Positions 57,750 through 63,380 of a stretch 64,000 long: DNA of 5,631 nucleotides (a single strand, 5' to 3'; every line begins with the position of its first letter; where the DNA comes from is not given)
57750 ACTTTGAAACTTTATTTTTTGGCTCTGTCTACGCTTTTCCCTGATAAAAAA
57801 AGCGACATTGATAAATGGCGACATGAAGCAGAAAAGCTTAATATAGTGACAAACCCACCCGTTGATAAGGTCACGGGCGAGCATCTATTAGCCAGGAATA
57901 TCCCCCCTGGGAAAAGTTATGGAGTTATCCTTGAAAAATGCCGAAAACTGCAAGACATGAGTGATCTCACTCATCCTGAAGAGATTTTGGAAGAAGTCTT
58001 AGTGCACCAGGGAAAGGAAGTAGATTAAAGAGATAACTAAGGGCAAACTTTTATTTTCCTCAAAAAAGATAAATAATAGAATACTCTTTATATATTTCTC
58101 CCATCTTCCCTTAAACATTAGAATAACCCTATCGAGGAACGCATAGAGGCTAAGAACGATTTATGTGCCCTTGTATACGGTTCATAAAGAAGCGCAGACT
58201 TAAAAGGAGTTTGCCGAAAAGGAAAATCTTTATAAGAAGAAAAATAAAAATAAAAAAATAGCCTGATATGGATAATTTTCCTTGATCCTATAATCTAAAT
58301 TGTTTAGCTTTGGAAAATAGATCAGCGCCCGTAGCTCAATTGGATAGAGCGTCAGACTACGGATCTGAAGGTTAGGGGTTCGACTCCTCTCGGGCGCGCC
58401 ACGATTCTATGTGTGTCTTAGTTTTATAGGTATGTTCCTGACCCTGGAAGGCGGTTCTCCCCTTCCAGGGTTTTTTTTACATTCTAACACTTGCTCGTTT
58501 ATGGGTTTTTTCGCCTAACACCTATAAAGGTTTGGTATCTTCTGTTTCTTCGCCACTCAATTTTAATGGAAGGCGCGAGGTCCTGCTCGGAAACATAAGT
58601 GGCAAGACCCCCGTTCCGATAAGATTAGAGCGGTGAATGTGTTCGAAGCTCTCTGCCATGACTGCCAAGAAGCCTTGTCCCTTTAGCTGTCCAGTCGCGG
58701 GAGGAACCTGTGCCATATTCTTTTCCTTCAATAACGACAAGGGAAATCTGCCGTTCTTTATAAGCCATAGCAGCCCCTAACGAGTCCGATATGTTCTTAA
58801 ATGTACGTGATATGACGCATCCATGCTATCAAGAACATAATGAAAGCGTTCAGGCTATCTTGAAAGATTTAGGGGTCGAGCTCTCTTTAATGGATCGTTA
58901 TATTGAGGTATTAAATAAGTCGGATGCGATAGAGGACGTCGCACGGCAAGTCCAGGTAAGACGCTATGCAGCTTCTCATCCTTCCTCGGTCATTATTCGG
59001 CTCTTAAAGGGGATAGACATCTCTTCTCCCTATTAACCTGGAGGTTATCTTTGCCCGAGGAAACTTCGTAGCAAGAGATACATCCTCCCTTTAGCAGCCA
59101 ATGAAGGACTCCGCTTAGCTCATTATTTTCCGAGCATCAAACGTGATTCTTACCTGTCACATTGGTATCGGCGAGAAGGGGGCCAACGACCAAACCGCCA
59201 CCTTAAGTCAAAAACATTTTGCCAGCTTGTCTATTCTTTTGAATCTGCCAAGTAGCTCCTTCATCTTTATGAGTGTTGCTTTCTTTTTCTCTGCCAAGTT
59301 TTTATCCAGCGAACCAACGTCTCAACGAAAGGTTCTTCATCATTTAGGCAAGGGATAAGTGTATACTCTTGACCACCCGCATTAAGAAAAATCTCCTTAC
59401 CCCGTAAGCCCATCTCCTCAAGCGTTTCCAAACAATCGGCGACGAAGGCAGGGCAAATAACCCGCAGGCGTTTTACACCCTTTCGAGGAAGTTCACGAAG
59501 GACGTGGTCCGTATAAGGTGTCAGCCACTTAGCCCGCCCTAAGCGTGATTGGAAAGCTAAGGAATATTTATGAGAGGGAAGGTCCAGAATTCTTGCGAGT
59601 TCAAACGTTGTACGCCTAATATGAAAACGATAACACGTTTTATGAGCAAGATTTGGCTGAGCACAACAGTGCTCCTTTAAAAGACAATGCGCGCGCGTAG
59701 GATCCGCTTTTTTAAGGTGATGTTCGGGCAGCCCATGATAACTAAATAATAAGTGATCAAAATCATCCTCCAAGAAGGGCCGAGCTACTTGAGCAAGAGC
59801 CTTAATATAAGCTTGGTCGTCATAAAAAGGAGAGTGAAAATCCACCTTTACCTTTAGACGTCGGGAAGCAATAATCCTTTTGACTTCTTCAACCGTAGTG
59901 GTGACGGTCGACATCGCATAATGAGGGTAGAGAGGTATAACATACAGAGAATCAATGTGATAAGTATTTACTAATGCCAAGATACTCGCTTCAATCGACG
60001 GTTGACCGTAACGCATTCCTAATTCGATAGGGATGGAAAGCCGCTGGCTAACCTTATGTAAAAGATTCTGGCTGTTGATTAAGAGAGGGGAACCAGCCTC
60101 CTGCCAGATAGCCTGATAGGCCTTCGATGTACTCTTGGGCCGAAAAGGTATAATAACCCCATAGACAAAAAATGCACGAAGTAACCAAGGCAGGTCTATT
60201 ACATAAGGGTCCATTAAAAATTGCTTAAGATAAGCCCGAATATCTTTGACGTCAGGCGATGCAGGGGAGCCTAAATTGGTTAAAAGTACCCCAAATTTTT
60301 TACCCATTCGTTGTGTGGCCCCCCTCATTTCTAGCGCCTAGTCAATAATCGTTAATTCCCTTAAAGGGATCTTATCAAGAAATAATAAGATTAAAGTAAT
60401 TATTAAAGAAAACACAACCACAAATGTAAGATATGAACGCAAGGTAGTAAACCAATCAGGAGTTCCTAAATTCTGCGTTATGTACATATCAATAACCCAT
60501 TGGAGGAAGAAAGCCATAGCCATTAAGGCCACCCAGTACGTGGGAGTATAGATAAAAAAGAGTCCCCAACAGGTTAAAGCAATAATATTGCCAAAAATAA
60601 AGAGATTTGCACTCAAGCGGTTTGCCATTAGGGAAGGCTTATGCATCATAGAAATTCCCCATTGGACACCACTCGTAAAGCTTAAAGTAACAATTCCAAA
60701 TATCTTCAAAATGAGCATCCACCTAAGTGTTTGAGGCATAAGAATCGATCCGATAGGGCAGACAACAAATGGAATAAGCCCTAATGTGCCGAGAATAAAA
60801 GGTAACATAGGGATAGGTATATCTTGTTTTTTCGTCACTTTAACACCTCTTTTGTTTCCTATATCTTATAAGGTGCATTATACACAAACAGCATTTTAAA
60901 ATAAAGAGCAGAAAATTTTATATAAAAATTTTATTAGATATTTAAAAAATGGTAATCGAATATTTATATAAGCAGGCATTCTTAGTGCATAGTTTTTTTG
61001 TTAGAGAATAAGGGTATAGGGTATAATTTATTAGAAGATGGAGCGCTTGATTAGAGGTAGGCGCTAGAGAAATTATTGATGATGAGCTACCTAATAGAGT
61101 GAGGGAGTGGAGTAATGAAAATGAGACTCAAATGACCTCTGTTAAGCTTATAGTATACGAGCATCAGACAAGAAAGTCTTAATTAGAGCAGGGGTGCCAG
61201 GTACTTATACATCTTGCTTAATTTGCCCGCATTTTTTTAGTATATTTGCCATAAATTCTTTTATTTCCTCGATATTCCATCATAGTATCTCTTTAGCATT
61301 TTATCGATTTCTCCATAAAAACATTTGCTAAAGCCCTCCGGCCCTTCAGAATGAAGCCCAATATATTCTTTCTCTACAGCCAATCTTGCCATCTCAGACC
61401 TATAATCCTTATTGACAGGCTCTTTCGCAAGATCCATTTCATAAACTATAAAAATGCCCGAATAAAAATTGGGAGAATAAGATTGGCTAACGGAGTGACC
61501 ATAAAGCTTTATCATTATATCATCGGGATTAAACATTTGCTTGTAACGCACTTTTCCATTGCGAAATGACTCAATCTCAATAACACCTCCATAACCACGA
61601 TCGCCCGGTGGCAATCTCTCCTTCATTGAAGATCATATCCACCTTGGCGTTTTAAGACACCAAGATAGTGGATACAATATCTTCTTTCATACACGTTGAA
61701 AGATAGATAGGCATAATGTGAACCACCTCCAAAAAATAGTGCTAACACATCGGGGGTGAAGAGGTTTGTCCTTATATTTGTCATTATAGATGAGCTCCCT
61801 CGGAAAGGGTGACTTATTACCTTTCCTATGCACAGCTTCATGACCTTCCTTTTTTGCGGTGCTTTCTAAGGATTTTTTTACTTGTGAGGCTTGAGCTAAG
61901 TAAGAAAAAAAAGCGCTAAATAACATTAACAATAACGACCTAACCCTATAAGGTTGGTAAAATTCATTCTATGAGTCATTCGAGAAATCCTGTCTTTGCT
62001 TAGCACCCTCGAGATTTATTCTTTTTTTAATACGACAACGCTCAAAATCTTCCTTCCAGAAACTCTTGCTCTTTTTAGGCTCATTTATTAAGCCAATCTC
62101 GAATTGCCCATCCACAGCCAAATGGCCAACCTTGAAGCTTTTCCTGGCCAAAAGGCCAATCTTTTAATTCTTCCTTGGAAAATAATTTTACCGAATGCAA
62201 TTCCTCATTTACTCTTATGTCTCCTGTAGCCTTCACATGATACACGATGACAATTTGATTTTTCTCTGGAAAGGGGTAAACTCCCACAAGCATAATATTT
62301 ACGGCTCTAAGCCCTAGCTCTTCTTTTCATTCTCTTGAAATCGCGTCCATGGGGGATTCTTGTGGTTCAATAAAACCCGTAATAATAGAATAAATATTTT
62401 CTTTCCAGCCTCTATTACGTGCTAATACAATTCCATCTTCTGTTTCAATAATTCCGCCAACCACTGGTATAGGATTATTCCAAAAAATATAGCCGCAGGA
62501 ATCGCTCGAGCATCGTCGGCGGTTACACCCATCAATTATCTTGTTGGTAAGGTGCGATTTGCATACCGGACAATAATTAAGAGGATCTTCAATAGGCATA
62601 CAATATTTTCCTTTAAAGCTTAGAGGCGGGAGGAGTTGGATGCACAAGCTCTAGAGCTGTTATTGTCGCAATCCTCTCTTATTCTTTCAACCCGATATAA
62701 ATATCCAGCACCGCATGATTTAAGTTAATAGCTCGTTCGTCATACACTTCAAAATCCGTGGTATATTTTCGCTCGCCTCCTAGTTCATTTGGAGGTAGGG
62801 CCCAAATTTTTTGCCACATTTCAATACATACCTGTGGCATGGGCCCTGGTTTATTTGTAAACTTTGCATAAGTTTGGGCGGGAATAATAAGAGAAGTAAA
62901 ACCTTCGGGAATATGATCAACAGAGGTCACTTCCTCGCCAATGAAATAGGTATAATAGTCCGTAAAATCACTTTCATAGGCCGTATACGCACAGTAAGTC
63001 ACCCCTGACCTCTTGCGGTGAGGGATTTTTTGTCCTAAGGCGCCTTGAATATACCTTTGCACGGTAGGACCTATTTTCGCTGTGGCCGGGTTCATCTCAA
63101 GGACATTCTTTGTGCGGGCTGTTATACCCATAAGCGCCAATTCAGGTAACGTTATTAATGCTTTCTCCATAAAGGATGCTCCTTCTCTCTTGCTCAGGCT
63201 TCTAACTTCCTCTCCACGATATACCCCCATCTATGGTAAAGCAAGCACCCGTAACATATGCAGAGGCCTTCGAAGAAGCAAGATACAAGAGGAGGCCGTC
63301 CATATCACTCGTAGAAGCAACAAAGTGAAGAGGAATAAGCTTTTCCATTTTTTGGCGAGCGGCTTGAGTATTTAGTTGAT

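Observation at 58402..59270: Scrapyard of housekeeping-gene fragments downstream of tRNA-Arg(ACG): inverted near-identical hflX piece and diverged acnA piece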

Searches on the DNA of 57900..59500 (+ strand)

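Call 15: search_rna_families(source=window, start=57900, end=59500, threshold=evalue, max_evalue=1)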
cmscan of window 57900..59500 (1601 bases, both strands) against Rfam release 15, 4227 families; matches with E-value up to 1: 3.
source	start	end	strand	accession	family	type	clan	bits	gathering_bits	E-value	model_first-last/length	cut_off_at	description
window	58325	58398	+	RF00005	tRNA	Gene; tRNA;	CL00001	66.7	29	6.4e-14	1-71/71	no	tRNA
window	58325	58399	-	RF04354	Plastid-ycf2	Cis-reg;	-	29.5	65.7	0.0012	1-75/75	no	Plastid-ycf2 5UTR RNA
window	58363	58477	+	RF02344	ar14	Gene; sRNA;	-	20.2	58.8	0.38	1-123/123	no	Alphaproteobacterial ar14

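Call 55: search_dna_similar(query=window:59030-59270:+, collection=plasmids, mode=distant, max_evalue=0.01, max_rows=10)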
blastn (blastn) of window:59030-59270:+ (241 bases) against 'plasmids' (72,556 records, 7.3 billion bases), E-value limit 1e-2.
No match.

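Call 56: search_dna_similar(query=window:59030-59270:+, collection=phages, mode=distant, max_evalue=0.01, max_rows=10)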
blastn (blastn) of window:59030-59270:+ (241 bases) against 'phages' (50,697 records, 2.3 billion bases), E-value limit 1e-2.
No match.

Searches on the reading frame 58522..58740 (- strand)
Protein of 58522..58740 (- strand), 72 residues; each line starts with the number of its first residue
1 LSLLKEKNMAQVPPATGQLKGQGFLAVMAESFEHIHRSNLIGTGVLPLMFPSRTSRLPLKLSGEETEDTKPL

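Call 7: search_protein_families(library=pfam, proteins=[window:58522-58740:-], max_evalue=0.1)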
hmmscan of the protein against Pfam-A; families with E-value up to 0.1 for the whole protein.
window:58522-58740:- (72 aa): 1 family
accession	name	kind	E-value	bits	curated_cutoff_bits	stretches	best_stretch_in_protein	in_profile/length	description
PF00694.25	Aconitase_C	-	1e-08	36.1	22.8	1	18-52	96-130/131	Aconitase C-terminal domain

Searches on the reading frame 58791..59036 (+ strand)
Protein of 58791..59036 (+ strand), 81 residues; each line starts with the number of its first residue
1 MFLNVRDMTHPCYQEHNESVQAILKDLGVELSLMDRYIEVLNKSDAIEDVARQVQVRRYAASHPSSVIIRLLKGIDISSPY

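Call 7: search_protein_families(library=pfam, proteins=[window:58791-59036:+], max_evalue=0.1)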
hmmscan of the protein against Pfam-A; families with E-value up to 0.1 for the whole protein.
window:58791-59036:+ (81 aa): 1 family
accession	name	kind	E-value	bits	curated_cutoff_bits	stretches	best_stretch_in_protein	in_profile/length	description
PF00726.22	IL10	-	0.026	14.5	24.2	1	10-54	98-142/170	Interleukin 10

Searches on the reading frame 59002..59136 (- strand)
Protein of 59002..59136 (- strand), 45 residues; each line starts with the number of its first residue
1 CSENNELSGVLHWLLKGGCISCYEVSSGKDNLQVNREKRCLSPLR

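Call 21: search_protein_families(library=pfam, proteins=[window:59002-59136:-], max_evalue=10)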
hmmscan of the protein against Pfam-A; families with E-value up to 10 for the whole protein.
seq(45 aa): 0 families

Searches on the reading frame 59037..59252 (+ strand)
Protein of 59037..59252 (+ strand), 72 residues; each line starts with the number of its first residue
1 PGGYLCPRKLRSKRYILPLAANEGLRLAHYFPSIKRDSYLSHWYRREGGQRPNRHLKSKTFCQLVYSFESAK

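Call 21: search_protein_families(library=pfam, proteins=[window:59037-59252:+], max_evalue=10)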
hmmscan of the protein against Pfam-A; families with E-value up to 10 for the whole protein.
seq(72 aa): 0 families

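Call 66: search_protein_representatives(protein=window:59037-59252:+)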
Query: 72 residues. Proteins with E-value up to 0.001 (for the whole library): 2; up to 1e-10: 0; up to 1e-30: 0. The best 2 are listed.
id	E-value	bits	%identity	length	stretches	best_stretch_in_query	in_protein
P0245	1.1e-04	38.5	48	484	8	37-57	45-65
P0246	1.7e-04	37.9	28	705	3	16-52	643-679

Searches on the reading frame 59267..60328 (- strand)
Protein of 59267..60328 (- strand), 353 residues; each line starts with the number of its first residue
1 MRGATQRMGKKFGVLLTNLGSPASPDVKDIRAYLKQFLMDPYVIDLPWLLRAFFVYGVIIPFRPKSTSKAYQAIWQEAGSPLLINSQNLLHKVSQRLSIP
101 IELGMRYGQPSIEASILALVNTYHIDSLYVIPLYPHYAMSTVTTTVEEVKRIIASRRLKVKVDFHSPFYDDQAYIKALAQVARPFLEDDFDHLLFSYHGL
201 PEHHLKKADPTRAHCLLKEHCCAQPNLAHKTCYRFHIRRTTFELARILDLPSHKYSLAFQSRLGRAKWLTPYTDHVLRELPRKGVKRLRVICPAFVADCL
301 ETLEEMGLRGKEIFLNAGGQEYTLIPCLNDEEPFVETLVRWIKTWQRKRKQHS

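Call 6: search_protein_families(library=ncbifam, proteins=[window:59267-60328:-])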
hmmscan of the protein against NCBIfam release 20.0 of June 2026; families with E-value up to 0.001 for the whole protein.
window:59267-60328:- (353 aa): 3 families
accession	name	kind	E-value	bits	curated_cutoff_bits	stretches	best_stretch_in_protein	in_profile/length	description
TIGR00109.1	hemH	equivalog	2.7e-74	250.5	124.6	2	10-215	4-213/322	ferrochelatase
NF000689.1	PRK00035.2-1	equivalog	2.5e-09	36.5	408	1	86-304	57-270/311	ferrochelatase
NF009095.0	PRK12435.1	subfamily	2.3e-06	27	455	1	90-214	70-198/311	ferrochelatase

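Call 17: search_protein_families(library=pfam, proteins=[window:59267-60328:-], max_evalue=0.01)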
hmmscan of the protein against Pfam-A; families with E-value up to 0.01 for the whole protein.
window:59267-60328:- (353 aa): 1 family
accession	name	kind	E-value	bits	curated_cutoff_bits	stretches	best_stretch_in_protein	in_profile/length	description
PF00762.24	Ferrochelatase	-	2.4e-89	299.9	27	1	12-343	2-314/317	Ferrochelatase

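Call 68: find_related_loci(query=window:59270-60328:-, collection=metagenome_contigs, flank=4000)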
Query window:59270-60328:- (353 aa) in metagenome_contigs; peptide patterns used: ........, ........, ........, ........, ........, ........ (x = any residue, [..] = any of these).
422 stretches matched a pattern; 353 encode a relative of the query (tblastn E <= 1e-3); the best 80 are kept; 80 distinct loci.
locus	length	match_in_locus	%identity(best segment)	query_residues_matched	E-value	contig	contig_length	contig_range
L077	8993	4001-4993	52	13-343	7e-120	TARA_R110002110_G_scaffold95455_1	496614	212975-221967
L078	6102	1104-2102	54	11-343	2e-119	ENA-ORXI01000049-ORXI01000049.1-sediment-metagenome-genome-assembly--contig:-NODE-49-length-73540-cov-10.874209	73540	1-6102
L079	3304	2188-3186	52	11-343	2e-122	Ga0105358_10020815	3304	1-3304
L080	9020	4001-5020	51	4-342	9e-119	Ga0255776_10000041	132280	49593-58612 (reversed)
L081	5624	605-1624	51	4-342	9e-119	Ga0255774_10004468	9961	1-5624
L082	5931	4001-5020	51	4-342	8e-119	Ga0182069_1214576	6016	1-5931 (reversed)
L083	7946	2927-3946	51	4-342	9e-119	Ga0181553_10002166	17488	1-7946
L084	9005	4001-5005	52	13-345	5e-117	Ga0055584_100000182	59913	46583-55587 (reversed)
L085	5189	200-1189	49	13-347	2e-108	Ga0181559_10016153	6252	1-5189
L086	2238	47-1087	44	6-352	2e-109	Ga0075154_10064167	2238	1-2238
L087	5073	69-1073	46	13-347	1e-103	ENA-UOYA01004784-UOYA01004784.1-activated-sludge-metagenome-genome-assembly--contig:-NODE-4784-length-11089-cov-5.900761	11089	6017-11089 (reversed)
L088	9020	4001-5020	45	13-352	4e-103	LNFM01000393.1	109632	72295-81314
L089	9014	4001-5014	45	13-350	6e-103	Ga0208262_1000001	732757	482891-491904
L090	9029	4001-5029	45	11-353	9e-103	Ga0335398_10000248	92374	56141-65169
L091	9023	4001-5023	45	5-348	5e-102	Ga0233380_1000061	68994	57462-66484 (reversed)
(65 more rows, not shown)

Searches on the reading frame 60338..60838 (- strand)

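Call 6: search_protein_families(library=ncbifam, proteins=[window:60338-60838:-])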
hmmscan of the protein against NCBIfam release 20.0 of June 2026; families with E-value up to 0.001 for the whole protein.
window:60338-60838:- (166 aa): 0 families

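Call 17: search_protein_families(library=pfam, proteins=[window:60338-60838:-], max_evalue=0.01)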
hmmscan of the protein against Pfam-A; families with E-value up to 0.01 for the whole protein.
window:60338-60838:- (166 aa): 1 family
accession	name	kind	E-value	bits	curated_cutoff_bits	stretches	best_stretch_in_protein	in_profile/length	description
PF11911.13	DUF3429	-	2.3e-23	83.5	39.1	1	10-150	2-144/144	Protein of unknown function (DUF3429)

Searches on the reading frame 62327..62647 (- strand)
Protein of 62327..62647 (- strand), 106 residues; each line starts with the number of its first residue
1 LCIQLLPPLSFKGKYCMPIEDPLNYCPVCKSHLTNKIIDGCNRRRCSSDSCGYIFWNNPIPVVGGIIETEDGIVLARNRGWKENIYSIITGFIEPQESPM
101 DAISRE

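Call 17: search_protein_families(library=pfam, proteins=[window:62327-62647:-], max_evalue=0.01)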
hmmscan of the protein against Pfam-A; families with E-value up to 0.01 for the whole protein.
window:62327-62647:- (106 aa): 2 families
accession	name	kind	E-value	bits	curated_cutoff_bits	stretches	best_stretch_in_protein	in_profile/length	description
PF14803.11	Zn_ribbon_Nudix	-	0.00031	21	25.6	1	24-55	1-32/34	Nudix N-terminal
PF00293.34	NUDIX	-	0.0018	18.7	21.1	1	61-106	4-51/134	NUDIX domain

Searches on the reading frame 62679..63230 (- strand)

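Call 17: search_protein_families(library=pfam, proteins=[window:62679-63230:-], max_evalue=0.01)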
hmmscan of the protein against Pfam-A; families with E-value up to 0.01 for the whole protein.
window:62679-63230:- (183 aa): 2 families
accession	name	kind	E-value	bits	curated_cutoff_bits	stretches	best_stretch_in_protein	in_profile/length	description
PF14526.11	Cass2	-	5.3e-27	95.3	27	1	26-180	3-149/150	Integron-associated effector binding protein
PF06445.20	GyrI-like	-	4.2e-16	60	26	1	25-182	5-155/155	GyrI-like small molecule binding domain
